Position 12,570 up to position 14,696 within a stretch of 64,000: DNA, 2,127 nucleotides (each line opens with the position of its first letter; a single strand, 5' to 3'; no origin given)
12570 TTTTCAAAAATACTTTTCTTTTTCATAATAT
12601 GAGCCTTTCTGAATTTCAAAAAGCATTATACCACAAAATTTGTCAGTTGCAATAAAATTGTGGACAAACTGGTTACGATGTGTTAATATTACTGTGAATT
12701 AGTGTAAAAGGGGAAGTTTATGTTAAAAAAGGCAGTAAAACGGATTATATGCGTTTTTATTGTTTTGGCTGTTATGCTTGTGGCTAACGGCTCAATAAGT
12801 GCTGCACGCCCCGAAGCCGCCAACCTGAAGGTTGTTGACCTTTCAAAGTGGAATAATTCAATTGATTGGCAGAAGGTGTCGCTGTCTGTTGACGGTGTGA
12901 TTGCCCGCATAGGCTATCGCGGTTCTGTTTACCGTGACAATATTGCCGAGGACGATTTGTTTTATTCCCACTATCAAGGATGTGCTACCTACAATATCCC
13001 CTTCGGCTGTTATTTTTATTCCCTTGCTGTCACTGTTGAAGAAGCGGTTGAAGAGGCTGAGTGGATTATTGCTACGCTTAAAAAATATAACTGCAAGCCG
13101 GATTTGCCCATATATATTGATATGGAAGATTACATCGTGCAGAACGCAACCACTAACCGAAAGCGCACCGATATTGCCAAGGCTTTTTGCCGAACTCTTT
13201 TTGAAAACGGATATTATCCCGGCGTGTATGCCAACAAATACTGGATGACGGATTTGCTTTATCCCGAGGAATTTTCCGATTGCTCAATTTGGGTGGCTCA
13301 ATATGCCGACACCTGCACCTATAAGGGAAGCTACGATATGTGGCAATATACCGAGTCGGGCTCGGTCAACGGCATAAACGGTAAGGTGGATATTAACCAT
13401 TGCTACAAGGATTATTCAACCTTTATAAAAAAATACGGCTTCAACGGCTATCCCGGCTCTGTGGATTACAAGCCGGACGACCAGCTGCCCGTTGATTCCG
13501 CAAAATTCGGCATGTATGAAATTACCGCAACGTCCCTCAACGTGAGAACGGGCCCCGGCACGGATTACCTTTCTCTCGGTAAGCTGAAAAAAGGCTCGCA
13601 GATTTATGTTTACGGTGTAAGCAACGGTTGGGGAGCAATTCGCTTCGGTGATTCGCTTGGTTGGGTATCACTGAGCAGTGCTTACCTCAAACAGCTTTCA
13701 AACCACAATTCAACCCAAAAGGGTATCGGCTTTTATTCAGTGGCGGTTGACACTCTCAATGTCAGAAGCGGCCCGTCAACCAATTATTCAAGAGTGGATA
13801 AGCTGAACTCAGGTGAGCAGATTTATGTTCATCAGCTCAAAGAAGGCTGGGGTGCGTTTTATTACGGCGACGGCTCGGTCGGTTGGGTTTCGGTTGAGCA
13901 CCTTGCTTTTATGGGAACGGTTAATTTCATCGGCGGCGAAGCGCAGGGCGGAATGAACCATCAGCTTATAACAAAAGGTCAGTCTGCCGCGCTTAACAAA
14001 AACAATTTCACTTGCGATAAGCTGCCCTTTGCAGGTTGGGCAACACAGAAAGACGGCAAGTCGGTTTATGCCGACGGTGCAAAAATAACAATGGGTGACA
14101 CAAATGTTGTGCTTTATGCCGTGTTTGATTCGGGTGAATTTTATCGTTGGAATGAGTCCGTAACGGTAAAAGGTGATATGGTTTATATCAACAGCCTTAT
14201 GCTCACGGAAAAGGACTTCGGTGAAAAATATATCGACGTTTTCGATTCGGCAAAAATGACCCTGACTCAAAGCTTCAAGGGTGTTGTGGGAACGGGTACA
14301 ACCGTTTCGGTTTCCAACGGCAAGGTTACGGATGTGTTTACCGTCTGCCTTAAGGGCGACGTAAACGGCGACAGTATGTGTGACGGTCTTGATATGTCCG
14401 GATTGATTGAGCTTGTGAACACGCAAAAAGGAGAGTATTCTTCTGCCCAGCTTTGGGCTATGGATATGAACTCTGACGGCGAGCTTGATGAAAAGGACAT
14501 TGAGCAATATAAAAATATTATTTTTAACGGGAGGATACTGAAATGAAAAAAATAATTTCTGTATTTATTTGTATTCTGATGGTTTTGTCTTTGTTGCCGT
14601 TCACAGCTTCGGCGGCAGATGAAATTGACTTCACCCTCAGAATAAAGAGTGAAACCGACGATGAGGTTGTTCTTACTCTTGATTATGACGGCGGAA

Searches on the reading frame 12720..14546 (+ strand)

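Call 109: search_protein_families(library=pfam, proteins=[window:12720-14546:+], max_evalue=0.00001)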
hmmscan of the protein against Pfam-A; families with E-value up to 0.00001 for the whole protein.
window:12720-14546:+ (608 aa): 6 families
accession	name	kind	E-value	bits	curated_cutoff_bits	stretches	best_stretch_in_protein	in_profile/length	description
PF01183.26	Glyco_hydro_25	-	5.9e-22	79.3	27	1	39-219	1-180/180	Glycosyl hydrolases family 25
PF08239.17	SH3_3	-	1.6e-17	63.9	27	2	272-324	2-54/54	Bacterial SH3 domain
PF24246.1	SH3b_T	-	8.7e-09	36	27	0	278-316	26-66/74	SH3b_T domain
PF00404.24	Dockerin_1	-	1.5e-08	35.1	22.9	1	545-601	1-56/57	Dockerin type I domain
PF06347.19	SH3_4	-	3.8e-08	33.4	24.1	0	343-393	2-52/56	Bacterial SH3 domain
PF09479.16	Flg_new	-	1.7e-06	28.5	27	1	407-468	6-65/65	Listeria-Bacteroides repeat domain (List_Bact_rpt)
